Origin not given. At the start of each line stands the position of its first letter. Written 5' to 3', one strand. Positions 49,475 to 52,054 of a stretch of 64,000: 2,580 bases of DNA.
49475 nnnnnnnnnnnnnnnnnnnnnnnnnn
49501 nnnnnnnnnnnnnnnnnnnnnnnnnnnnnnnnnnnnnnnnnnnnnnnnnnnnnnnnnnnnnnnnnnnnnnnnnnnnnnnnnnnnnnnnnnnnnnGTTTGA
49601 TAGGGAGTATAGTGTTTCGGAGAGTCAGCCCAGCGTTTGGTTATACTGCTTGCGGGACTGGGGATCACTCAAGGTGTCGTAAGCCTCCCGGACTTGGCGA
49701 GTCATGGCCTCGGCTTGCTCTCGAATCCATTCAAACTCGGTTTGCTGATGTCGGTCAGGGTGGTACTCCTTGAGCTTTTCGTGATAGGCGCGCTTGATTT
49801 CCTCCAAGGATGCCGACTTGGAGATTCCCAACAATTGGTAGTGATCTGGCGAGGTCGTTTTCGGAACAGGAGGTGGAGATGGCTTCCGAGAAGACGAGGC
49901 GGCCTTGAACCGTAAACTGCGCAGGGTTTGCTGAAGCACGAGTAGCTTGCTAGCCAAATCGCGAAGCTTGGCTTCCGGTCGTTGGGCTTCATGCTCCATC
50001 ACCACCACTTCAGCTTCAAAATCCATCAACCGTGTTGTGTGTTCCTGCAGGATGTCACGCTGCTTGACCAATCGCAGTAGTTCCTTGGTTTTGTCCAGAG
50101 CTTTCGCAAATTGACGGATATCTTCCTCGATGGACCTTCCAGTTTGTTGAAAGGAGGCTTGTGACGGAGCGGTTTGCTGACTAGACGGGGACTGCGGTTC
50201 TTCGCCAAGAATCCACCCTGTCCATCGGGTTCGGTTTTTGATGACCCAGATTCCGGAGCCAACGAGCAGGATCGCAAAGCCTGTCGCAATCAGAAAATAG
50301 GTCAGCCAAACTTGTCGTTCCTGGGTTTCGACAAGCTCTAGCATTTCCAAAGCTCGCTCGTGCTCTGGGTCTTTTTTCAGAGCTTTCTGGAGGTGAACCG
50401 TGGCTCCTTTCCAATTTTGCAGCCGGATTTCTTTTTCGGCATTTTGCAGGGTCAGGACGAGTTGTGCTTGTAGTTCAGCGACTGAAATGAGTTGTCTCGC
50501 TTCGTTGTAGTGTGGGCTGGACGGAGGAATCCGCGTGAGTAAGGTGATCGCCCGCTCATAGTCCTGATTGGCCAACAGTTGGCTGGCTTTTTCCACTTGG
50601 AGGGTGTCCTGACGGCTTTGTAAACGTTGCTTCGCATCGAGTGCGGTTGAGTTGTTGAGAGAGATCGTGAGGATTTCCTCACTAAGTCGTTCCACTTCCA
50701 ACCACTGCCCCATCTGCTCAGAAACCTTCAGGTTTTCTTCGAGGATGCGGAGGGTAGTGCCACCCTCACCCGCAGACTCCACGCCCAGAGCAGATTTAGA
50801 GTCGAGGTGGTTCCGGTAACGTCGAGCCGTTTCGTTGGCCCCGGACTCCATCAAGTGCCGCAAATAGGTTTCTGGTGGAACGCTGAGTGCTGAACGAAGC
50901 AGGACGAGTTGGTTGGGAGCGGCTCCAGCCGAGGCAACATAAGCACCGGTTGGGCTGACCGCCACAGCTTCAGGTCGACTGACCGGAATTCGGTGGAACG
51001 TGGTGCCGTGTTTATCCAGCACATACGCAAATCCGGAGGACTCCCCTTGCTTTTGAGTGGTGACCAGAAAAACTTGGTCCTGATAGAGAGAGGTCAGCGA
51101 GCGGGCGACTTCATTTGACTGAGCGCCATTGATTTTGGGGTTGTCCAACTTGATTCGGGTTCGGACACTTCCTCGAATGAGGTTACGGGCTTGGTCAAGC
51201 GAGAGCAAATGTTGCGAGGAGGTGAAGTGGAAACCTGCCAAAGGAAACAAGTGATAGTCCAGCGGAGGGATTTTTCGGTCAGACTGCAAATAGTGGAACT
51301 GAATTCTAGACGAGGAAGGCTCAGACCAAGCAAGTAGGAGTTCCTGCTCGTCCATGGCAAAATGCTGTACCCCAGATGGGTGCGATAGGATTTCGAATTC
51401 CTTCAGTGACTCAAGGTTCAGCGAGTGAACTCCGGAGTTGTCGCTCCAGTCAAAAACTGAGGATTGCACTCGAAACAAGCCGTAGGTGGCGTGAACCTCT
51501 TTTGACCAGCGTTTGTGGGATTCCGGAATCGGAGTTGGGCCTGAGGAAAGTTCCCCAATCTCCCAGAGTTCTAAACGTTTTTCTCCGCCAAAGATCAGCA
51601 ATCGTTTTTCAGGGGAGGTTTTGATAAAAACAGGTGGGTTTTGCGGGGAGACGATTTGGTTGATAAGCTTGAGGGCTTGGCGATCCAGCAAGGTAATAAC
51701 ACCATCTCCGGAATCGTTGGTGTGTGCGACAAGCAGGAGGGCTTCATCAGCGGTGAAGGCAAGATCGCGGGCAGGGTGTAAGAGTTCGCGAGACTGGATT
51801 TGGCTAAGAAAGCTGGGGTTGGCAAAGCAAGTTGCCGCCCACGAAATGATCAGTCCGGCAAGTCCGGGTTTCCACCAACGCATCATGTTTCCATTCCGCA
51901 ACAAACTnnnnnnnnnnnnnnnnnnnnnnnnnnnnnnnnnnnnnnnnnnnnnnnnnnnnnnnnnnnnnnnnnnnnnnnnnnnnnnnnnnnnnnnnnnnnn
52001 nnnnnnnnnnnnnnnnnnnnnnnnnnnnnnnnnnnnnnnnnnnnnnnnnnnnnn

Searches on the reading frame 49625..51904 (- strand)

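Call 41: search_protein_families(library=pfam, proteins=[window:49625-51904:-], max_evalue=0.00001)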
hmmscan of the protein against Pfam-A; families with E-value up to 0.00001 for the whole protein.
window:49625-51904:- (759 aa): 1 family
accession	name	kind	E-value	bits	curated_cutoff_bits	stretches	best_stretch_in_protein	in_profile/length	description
PF00226.36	DnaJ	-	5.2e-18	65.3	27.8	1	687-755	1-63/63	DnaJ domain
